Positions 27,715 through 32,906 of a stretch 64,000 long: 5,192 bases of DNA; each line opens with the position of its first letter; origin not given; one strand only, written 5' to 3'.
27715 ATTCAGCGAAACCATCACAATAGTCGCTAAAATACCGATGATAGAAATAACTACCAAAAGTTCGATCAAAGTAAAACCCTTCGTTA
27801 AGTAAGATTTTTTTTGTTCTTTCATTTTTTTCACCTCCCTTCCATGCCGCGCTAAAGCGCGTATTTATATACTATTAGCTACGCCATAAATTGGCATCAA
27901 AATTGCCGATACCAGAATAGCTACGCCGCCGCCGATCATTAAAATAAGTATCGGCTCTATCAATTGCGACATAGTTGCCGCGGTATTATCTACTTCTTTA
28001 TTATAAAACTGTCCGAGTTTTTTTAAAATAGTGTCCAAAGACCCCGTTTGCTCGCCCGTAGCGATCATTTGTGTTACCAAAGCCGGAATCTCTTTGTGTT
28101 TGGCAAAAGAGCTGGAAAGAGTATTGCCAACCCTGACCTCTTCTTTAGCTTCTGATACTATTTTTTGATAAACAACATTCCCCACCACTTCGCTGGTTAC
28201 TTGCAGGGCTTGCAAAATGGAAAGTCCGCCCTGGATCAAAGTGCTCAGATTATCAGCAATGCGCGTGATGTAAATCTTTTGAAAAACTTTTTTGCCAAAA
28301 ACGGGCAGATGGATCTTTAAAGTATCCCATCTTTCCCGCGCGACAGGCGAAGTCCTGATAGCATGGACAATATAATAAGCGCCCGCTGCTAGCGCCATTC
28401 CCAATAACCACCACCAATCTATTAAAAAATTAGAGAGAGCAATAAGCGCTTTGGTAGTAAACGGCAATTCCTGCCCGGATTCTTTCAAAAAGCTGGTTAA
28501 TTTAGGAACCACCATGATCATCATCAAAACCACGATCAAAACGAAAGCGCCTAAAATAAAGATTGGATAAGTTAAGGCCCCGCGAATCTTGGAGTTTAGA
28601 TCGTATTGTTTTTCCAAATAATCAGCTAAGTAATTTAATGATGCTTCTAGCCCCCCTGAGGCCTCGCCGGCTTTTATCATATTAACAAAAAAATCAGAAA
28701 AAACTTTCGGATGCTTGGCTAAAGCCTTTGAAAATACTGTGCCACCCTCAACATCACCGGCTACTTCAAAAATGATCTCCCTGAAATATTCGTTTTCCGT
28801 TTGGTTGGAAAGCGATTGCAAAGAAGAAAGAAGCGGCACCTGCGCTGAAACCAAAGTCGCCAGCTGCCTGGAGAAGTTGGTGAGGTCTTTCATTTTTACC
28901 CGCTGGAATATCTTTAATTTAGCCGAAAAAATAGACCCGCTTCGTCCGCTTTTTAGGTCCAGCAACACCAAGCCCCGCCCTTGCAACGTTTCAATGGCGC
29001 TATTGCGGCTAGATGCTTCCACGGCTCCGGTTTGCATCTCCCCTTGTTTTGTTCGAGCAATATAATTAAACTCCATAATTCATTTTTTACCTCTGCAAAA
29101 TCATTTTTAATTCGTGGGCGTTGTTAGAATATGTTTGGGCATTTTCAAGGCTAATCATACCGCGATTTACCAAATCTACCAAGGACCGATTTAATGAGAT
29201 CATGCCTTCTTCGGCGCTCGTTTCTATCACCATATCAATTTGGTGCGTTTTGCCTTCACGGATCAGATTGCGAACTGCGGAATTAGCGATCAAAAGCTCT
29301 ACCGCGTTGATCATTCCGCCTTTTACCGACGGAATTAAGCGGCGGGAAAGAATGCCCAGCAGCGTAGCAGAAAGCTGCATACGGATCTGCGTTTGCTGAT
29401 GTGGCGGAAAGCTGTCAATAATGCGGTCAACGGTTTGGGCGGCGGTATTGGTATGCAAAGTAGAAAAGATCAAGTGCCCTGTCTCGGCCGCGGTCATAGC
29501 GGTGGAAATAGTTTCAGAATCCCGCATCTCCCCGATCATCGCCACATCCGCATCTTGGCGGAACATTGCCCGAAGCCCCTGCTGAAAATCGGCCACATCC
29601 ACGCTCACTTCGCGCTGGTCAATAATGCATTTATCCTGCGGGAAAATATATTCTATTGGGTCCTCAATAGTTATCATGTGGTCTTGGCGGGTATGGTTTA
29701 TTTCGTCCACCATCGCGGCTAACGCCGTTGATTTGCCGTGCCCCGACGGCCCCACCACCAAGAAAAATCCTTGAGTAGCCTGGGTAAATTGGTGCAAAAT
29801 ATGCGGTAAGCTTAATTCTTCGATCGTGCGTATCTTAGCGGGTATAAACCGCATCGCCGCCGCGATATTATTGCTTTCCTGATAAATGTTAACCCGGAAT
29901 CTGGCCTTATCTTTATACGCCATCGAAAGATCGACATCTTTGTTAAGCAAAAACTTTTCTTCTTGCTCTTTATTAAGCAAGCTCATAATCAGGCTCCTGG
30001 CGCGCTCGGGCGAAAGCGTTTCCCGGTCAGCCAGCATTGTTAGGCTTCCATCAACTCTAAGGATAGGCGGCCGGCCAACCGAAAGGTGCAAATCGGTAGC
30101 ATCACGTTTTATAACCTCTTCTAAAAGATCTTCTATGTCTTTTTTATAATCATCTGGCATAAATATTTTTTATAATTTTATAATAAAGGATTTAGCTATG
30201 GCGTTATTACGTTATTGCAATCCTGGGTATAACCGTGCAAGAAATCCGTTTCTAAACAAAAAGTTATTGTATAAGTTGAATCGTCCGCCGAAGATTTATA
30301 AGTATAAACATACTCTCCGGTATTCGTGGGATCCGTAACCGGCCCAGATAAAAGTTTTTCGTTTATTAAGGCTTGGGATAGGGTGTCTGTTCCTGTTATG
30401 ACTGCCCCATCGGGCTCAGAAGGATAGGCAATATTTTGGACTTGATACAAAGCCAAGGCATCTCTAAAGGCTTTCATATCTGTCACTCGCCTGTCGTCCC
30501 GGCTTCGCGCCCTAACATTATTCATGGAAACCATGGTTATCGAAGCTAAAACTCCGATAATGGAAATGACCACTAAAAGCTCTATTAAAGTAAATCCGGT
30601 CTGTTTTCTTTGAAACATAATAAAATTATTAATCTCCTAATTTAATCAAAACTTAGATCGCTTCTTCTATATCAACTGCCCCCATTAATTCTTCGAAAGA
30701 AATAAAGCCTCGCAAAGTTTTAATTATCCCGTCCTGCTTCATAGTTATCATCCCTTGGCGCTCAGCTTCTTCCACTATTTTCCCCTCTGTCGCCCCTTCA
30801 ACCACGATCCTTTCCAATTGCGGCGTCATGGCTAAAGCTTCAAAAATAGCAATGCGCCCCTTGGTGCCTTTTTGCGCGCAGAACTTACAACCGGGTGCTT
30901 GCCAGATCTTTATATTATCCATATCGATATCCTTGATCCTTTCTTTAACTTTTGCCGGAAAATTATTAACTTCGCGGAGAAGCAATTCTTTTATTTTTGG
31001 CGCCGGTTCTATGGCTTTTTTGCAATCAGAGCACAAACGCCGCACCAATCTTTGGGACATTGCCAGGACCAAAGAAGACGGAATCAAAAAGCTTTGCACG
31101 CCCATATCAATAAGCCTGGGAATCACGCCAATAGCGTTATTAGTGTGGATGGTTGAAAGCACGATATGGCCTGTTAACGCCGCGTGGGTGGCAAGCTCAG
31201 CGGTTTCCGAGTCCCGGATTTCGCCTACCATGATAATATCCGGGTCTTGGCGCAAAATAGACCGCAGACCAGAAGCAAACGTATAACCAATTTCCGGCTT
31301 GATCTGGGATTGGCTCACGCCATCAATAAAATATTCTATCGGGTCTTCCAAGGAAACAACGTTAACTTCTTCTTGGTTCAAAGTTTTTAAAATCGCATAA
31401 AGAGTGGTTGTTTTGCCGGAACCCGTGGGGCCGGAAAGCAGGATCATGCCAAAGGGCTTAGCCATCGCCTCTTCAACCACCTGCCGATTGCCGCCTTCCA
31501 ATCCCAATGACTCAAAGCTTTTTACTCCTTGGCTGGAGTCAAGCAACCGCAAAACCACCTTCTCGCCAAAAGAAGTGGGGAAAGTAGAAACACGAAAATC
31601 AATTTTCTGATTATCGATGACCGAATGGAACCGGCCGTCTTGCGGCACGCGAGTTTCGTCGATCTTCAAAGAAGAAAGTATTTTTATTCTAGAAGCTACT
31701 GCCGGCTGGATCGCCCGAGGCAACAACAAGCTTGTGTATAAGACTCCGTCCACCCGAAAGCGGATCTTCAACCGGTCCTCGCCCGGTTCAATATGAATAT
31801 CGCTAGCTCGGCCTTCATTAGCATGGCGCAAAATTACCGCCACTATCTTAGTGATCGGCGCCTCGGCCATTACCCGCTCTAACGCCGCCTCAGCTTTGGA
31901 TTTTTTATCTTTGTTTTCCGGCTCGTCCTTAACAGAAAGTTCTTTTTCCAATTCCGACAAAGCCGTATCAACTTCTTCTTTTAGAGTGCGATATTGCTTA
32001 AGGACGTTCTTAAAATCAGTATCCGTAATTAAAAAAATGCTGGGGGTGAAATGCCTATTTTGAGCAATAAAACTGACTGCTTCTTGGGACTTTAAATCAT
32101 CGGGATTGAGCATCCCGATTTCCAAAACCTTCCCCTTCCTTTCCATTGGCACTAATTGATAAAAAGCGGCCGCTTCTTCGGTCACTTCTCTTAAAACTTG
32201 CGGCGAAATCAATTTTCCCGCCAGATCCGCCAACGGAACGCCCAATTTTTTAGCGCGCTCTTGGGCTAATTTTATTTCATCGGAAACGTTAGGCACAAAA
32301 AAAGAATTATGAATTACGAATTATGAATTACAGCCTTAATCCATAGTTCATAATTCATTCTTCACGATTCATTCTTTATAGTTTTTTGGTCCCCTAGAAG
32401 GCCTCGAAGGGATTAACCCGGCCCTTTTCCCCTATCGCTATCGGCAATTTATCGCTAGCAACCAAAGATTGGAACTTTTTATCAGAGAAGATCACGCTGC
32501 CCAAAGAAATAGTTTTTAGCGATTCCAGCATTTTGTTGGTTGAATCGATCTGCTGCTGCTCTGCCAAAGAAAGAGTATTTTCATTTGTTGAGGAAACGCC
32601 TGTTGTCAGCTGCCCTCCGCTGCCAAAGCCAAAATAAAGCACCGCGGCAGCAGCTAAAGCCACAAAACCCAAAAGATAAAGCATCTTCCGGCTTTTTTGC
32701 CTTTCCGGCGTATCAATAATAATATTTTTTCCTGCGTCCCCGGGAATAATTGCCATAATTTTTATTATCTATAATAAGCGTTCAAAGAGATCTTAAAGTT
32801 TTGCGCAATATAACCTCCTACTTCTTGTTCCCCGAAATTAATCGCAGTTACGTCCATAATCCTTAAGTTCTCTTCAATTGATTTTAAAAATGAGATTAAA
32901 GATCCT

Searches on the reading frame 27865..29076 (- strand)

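Call 36: search_protein_families(library=pfam, proteins=[window:27865-29076:-], max_evalue=0.001)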
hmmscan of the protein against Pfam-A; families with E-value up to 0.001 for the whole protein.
window:27865-29076:- (403 aa): 1 family
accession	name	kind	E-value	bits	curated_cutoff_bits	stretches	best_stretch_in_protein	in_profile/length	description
PF00482.28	T2SSF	-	9.8e-63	210.1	25.2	2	68-191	1-125/125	Type II secretion system (T2SS), protein F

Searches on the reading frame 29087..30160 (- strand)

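Call 10: search_protein_families(library=pfam, proteins=[window:29087-30160:-], max_evalue=0.001)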
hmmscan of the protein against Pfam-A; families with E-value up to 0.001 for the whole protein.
window:29087-30160:- (357 aa): 4 families
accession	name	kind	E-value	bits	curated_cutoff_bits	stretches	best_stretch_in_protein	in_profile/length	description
PF00437.27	T2SSE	-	2.5e-40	138.7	24.9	1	7-279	10-285/370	Type II/IV secretion system protein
PF25199.1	nSTAND_NTPase5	-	0.00029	21.1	34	1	111-173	22-84/145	Novel STAND NTPase 5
PF13401.12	AAA_22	-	0.00044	21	27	0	129-166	4-40/130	AAA domain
PF13555.12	AAA_29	-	0.00056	20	27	0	123-150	15-42/61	P-loop containing region of AAA domain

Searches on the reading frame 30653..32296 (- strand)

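Call 10: search_protein_families(library=pfam, proteins=[window:30653-32296:-], max_evalue=0.001)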
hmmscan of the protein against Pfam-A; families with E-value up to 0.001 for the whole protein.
window:30653-32296:- (547 aa): 10 families
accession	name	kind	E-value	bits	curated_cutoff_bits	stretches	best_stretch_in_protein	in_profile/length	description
PF00437.27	T2SSE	-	1.2e-125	419.5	24.9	1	145-538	5-369/370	Type II/IV secretion system protein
PF05157.20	MshEN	-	6.9e-10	39.2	23.1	1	18-103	1-84/90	MshEN domain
PF13476.12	AAA_23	-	2.5e-05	25.5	27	0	283-303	20-40/201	AAA domain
PF13604.12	AAA_30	-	0.00014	22.1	27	1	268-315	4-51/191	AAA domain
PF00005.33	ABC_tran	-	0.0002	22.4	25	0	283-341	12-66/137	ABC transporter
PF13191.12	AAA_16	-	0.00021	22.2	32.6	1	281-322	24-63/167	AAA ATPase domain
PF20720.3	nSTAND3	-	0.00022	21.4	27.2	1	283-320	18-55/155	Novel STAND NTPase 3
PF13401.12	AAA_22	-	0.00029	21.6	27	0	283-317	6-40/130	AAA domain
PF25199.1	nSTAND_NTPase5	-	0.00035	20.8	34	1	279-322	38-82/145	Novel STAND NTPase 5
PF13173.12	AAA_14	-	0.00049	20.5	27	0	284-322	4-43/129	AAA domain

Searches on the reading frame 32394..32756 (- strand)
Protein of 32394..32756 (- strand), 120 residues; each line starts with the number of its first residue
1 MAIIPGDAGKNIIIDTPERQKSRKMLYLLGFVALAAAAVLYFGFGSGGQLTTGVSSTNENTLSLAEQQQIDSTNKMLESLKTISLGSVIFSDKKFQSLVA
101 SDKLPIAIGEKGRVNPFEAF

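Call 10: search_protein_families(library=pfam, proteins=[window:32394-32756:-], max_evalue=0.001)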
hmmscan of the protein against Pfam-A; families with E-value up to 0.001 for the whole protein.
window:32394-32756:- (120 aa): 0 families

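Call 79: search_protein_families(library=pfam, proteins=[window:32394-32756:-], max_evalue=10)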
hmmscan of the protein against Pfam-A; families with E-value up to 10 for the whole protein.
window:32394-32756:- (120 aa): 2 families
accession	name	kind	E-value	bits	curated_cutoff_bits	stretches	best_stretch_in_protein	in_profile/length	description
PF07723.19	LRR_2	-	0.045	14.8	20.9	1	79-100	1-23/26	Leucine Rich Repeat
PF24395.1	OLD-like_TOPRIM_1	-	0.12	12.6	27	1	77-107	29-59/162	OLD-like TOPRIM 1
